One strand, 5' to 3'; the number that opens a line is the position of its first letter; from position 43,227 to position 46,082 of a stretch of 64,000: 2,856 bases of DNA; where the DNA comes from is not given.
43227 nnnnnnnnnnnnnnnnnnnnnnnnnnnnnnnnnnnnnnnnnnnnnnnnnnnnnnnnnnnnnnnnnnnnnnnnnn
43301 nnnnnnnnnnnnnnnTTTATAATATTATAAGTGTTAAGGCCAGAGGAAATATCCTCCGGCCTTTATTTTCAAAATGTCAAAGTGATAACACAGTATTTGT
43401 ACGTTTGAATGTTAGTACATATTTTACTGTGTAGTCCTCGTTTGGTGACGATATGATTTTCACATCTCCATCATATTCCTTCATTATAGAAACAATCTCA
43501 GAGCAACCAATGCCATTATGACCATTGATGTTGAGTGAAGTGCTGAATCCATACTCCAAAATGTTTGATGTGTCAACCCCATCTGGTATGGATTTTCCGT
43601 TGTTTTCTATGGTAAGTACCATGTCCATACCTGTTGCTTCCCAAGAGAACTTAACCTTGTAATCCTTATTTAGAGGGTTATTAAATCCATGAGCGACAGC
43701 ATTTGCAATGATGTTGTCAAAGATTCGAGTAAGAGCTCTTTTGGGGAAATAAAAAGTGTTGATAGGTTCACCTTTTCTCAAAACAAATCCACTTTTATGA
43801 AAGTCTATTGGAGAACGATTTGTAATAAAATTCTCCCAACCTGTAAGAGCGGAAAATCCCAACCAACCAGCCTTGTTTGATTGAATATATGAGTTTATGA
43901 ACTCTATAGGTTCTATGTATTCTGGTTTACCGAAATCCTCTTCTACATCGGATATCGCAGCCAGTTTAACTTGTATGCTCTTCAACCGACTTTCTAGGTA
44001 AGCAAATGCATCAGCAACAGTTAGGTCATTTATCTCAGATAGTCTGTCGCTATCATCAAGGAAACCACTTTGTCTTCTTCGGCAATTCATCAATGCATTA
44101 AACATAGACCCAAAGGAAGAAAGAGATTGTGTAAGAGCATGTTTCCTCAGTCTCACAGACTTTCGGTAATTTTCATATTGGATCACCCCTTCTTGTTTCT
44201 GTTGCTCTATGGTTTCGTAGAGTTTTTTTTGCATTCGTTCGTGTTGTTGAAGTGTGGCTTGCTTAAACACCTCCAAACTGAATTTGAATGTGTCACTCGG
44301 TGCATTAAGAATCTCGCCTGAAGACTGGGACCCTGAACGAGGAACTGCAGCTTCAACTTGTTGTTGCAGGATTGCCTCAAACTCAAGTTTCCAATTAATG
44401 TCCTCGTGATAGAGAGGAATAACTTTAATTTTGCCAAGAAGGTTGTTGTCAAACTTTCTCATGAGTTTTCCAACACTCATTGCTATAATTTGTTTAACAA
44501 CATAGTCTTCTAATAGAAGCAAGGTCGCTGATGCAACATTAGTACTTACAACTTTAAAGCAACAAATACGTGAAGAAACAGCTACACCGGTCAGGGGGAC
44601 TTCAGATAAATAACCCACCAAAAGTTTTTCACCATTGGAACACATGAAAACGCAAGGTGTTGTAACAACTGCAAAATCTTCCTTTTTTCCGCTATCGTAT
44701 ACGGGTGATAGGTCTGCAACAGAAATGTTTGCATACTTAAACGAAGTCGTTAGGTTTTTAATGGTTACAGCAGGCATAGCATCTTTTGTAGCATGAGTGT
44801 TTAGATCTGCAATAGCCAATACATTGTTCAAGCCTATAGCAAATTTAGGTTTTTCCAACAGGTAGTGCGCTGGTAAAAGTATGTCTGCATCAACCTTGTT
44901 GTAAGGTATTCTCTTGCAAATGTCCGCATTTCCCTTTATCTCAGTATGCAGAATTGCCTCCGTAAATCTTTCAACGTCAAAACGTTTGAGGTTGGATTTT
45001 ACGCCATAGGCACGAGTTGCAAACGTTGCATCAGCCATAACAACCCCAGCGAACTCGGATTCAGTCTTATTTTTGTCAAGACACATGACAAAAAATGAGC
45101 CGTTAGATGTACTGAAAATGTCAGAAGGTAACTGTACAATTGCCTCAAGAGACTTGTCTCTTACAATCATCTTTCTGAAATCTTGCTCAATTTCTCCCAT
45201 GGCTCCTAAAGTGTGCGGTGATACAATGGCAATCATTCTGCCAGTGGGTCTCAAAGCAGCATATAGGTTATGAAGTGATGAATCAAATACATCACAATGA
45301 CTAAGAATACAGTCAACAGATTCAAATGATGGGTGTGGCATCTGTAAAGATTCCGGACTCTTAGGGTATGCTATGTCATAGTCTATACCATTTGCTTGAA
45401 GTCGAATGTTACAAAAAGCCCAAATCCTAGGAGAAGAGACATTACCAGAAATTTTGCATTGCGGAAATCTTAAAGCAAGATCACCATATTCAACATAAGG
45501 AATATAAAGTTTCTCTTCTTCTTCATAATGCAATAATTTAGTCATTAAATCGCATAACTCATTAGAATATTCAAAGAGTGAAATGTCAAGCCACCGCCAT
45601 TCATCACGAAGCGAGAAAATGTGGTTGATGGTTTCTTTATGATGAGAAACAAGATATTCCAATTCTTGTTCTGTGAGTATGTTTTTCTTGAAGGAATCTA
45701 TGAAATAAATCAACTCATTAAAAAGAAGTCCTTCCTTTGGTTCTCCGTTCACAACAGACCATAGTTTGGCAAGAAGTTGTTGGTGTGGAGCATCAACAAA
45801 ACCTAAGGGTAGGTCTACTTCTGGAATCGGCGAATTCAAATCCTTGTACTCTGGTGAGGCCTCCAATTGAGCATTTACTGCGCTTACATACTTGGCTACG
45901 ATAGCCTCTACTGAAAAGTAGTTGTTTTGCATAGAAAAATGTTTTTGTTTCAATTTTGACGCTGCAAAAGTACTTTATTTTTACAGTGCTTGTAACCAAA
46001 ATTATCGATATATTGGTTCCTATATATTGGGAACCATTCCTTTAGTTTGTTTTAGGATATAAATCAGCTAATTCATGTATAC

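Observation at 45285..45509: The methyltransferase-like module appears catalytically degenerate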

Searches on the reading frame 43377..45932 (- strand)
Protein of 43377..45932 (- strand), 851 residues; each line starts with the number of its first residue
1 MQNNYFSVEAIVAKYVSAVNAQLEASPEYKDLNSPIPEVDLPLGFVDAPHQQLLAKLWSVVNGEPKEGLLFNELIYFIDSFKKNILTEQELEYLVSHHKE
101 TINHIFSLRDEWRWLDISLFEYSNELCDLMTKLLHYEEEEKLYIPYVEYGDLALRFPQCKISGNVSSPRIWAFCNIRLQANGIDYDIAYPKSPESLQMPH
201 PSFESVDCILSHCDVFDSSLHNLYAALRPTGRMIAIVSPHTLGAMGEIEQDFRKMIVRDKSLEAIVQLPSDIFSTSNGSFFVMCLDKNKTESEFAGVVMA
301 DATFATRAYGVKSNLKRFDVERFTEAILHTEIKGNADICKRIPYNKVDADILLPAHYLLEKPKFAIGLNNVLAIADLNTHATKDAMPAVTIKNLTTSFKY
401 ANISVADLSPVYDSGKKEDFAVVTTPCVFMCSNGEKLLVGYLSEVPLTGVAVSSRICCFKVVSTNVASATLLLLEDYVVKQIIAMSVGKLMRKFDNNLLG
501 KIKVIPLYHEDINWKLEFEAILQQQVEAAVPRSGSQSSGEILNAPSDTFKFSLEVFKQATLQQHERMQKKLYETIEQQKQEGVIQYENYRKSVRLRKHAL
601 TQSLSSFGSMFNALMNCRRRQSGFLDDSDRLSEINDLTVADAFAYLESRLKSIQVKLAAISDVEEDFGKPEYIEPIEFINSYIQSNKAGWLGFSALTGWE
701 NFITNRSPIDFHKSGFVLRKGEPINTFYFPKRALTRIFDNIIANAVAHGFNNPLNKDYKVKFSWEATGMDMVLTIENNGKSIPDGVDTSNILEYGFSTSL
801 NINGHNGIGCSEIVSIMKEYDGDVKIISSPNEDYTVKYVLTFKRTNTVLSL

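Call 5: search_protein_families(library=pfam, proteins=[window:43377-45932:-], max_evalue=0.01)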
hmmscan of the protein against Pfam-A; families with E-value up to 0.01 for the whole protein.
window:43377-45932:- (851 aa): 3 families
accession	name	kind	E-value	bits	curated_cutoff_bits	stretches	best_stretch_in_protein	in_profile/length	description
PF02384.22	N6_Mtase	-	3.5e-10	40.1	20.4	1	225-348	171-291/311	N-6 DNA Methylase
PF02518.31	HATPase_c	-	3.3e-08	34.4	26.4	1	732-838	4-105/111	Histidine kinase-, DNA gyrase B-, and HSP90-like ATPase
PF14501.12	HATPase_c_5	-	0.00038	20.8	22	1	733-829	5-91/102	GHKL domain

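Call 6: search_protein_families(library=padloc, proteins=[window:43377-45932:-], max_evalue=0.01)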
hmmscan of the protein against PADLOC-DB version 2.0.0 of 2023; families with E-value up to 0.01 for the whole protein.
window:43377-45932:- (851 aa): 10 families
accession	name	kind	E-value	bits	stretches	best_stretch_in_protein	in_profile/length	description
PDLC03022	MTase_I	-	5.8e-11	39.4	1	220-330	341-446/857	Type I methyltransferase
PDLC03027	MTase_I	-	3.9e-08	30.3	1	223-395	304-465/810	Type I methyltransferase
PDLC03033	MTase_I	-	9.7e-07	26.1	1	221-310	355-440/541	Type I methyltransferase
PDLC03029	MTase_I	-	3.2e-06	23.9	1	238-305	354-421/661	Type I methyltransferase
PDLC03032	MTase_I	-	1.2e-05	21.5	1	223-350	306-429/1001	Type I methyltransferase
PDLC03021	MTase_I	-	3e-05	21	1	220-275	309-364/491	Type I methyltransferase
PDLC03020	MTase_I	-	0.00022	18.4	1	219-275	339-393/410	Type I methyltransferase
PDLC03031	MTase_I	-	0.00082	15.7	1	222-283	339-399/834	Type I methyltransferase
PDLC03608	REase_MTase_IIG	-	0.0015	15.2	1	220-321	442-548/614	Type IIG restriction enzyme-methyltransferase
PDLC03026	MTase_I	-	0.0028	14.8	1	221-327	290-397/487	Type I methyltransferase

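Call 7: search_protein_families(library=ncbifam, proteins=[window:43377-45932:-], max_evalue=0.01)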
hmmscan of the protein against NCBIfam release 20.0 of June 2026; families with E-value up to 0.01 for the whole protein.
window:43377-45932:- (851 aa): 5 families
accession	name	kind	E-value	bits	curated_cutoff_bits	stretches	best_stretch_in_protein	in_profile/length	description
TIGR00497.1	hsdM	equivalog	2.3e-05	23.3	242.75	1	220-347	352-473/515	type I restriction-modification system subunit M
NF033091.0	HK_VanS_ACDEFG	equivalog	5.9e-05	22.3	400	1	733-831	189-284/293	vancomycin resistance histidine kinase VanS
NF047794.1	HisKinPtgB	equivalog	0.00088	17.6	1000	1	737-844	559-655/656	two-component system sensor histidine kinase PgtB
TIGR01925.2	spIIAB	equivalog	0.0019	18.1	135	1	741-837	45-131/137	anti-sigma F factor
NF008312.0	PRK11100.1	equivalog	0.0029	16.5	356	0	734-835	370-467/477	two-component system sensor histidine kinase CreC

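Call 8: search_solved_structures(query=window:43377-45932:-, max_evalue=1, show_alignments=4)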
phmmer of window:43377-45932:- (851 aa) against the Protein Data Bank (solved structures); distinct sequences matched with E-value up to 1: 5.
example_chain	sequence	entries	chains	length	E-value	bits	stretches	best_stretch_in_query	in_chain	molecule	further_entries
3lkd_A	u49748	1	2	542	0.0011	20.3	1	216-293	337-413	Type I restriction-modification system methyltransferase subunit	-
3khk_A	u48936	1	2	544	0.0093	17.2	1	219-290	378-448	Type I restriction-modification system methylation subunit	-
5idm_A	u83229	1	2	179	0.2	12.8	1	754-838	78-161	Cell cycle histidine kinase CckA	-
7vru_A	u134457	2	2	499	0.35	12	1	221-304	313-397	Site-specific DNA-methyltransferase (adenine-specific)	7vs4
5idj_A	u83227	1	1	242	0.37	11.9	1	754-837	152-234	Histidine kinase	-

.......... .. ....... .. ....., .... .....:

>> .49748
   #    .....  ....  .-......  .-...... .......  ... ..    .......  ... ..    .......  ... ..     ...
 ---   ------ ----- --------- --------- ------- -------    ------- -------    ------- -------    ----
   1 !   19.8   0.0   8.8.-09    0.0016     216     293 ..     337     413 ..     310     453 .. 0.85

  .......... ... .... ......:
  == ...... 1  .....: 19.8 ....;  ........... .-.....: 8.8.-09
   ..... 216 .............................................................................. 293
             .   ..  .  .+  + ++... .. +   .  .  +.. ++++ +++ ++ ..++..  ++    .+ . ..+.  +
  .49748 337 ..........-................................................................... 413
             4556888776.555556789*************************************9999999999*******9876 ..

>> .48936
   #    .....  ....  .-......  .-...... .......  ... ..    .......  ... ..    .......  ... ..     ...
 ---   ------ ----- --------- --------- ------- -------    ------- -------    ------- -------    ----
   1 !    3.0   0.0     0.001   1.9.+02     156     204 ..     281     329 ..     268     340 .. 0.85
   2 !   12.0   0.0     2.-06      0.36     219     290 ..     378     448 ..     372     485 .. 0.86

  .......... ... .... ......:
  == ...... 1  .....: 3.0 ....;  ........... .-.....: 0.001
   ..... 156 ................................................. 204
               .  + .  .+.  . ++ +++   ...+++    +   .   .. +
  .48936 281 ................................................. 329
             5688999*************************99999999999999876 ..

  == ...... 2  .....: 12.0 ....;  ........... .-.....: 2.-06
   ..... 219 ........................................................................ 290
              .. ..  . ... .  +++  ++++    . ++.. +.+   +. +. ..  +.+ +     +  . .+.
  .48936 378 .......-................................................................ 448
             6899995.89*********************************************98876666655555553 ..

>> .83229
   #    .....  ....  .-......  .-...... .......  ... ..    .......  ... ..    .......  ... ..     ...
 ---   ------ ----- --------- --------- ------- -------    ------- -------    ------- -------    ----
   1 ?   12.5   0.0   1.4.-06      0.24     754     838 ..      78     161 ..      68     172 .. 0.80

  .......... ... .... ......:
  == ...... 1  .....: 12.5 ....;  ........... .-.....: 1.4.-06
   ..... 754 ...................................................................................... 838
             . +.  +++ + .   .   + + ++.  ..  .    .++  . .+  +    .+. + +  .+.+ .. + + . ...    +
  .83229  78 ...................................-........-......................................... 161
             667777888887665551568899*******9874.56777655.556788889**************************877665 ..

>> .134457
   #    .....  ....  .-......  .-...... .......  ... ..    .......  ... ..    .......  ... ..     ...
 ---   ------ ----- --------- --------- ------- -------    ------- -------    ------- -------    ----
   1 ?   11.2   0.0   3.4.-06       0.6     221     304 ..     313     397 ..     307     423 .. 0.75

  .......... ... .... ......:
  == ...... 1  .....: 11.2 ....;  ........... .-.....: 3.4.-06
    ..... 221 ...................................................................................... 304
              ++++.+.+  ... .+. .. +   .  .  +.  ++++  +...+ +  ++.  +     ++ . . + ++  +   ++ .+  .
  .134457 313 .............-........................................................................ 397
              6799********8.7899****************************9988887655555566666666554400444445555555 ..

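Call 9: find_homologous_proteins(query=window:43377-45932:-, max_evalue=0.001)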
Query window:43377-45932:- (851 aa): 20 proteins with E <= 0.001 among 8000 candidates.
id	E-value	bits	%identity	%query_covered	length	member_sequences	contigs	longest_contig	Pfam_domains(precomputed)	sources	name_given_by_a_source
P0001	0.0e+0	1938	100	100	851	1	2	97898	PF02384.23,PF02518.32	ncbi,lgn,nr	ncbi:MAG: N-6 DNA methylase [Paludibacteraceae bacterium]|nr:N-6 DNA methylase [Paludibacteraceae ba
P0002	0.0e+0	1338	63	100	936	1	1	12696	PF02384.23,PF02518.32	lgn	-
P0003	0.0e+0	1217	63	100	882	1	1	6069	PF02384.23,PF02518.32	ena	-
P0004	0.0e+0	1217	63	100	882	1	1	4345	PF02384.23,PF02518.32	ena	-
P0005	0.0e+0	1215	63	100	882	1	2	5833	PF02384.23,PF02518.32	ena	-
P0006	0.0e+0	1215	63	100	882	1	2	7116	PF02384.23,PF02518.32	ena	-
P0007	0.0e+0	1215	63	100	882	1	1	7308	PF02384.23,PF02518.32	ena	-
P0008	0.0e+0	1214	63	100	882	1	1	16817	PF02384.23,PF02518.32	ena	-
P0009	0.0e+0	1214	63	100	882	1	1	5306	PF02384.23,PF02518.32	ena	-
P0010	0.0e+0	1213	63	100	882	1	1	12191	PF02384.23,PF02518.32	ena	-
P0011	0.0e+0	1212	63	100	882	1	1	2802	PF02384.23,PF02518.32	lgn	-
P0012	0.0e+0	1210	63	100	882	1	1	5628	PF02384.23,PF02518.32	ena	-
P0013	0.0e+0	1210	61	100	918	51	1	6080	PF02384.23,PF02518.32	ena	-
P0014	0.0e+0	1207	62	100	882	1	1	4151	PF02384.23,PF02518.32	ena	-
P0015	0.0e+0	1206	62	100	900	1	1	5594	PF02384.23,PF02518.32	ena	-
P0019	0.0e+0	1065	56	100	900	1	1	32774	PF02384.23,PF02518.32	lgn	-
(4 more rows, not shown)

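Call 12: search_solved_structures(query=A1, max_evalue=1, show_alignments=5)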
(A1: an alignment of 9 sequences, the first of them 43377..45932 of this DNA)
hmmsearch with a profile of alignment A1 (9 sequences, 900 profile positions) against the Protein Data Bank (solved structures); distinct sequences matched with E-value up to 1: 10.
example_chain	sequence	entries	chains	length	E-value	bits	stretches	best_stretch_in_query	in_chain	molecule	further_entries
3lkd_A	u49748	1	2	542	0.00022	22.5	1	224-312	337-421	Type I restriction-modification system methyltransferase subunit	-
7vru_A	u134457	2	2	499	0.00073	20.7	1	228-314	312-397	Site-specific DNA-methyltransferase (adenine-specific)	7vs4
3khk_A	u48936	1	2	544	0.005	18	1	228-333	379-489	Type I restriction-modification system methylation subunit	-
2okc_A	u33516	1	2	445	0.014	16.5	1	226-295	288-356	Type I restriction enzyme StySJI M protein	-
7vru_B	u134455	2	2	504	0.03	15.4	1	232-339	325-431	Site-specific DNA-methyltransferase (adenine-specific)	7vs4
4gym_A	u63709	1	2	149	0.2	12.6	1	286-334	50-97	Glyoxalase/bleomycin resistance protein/dioxygenase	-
4r39_A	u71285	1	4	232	0.38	11.7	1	757-836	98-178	Blue-light-activated histidine kinase 2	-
4r3a_A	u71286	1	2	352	0.82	10.6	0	757-836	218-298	Blue-light-activated histidine kinase 2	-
2y7c_B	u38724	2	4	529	0.86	10.6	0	228-292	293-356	TYPE I RESTRICTION ENZYME ECOKI M PROTEIN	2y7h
2ar0_A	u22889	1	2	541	0.88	10.5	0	228-292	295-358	Type I restriction enzyme EcoKI M protein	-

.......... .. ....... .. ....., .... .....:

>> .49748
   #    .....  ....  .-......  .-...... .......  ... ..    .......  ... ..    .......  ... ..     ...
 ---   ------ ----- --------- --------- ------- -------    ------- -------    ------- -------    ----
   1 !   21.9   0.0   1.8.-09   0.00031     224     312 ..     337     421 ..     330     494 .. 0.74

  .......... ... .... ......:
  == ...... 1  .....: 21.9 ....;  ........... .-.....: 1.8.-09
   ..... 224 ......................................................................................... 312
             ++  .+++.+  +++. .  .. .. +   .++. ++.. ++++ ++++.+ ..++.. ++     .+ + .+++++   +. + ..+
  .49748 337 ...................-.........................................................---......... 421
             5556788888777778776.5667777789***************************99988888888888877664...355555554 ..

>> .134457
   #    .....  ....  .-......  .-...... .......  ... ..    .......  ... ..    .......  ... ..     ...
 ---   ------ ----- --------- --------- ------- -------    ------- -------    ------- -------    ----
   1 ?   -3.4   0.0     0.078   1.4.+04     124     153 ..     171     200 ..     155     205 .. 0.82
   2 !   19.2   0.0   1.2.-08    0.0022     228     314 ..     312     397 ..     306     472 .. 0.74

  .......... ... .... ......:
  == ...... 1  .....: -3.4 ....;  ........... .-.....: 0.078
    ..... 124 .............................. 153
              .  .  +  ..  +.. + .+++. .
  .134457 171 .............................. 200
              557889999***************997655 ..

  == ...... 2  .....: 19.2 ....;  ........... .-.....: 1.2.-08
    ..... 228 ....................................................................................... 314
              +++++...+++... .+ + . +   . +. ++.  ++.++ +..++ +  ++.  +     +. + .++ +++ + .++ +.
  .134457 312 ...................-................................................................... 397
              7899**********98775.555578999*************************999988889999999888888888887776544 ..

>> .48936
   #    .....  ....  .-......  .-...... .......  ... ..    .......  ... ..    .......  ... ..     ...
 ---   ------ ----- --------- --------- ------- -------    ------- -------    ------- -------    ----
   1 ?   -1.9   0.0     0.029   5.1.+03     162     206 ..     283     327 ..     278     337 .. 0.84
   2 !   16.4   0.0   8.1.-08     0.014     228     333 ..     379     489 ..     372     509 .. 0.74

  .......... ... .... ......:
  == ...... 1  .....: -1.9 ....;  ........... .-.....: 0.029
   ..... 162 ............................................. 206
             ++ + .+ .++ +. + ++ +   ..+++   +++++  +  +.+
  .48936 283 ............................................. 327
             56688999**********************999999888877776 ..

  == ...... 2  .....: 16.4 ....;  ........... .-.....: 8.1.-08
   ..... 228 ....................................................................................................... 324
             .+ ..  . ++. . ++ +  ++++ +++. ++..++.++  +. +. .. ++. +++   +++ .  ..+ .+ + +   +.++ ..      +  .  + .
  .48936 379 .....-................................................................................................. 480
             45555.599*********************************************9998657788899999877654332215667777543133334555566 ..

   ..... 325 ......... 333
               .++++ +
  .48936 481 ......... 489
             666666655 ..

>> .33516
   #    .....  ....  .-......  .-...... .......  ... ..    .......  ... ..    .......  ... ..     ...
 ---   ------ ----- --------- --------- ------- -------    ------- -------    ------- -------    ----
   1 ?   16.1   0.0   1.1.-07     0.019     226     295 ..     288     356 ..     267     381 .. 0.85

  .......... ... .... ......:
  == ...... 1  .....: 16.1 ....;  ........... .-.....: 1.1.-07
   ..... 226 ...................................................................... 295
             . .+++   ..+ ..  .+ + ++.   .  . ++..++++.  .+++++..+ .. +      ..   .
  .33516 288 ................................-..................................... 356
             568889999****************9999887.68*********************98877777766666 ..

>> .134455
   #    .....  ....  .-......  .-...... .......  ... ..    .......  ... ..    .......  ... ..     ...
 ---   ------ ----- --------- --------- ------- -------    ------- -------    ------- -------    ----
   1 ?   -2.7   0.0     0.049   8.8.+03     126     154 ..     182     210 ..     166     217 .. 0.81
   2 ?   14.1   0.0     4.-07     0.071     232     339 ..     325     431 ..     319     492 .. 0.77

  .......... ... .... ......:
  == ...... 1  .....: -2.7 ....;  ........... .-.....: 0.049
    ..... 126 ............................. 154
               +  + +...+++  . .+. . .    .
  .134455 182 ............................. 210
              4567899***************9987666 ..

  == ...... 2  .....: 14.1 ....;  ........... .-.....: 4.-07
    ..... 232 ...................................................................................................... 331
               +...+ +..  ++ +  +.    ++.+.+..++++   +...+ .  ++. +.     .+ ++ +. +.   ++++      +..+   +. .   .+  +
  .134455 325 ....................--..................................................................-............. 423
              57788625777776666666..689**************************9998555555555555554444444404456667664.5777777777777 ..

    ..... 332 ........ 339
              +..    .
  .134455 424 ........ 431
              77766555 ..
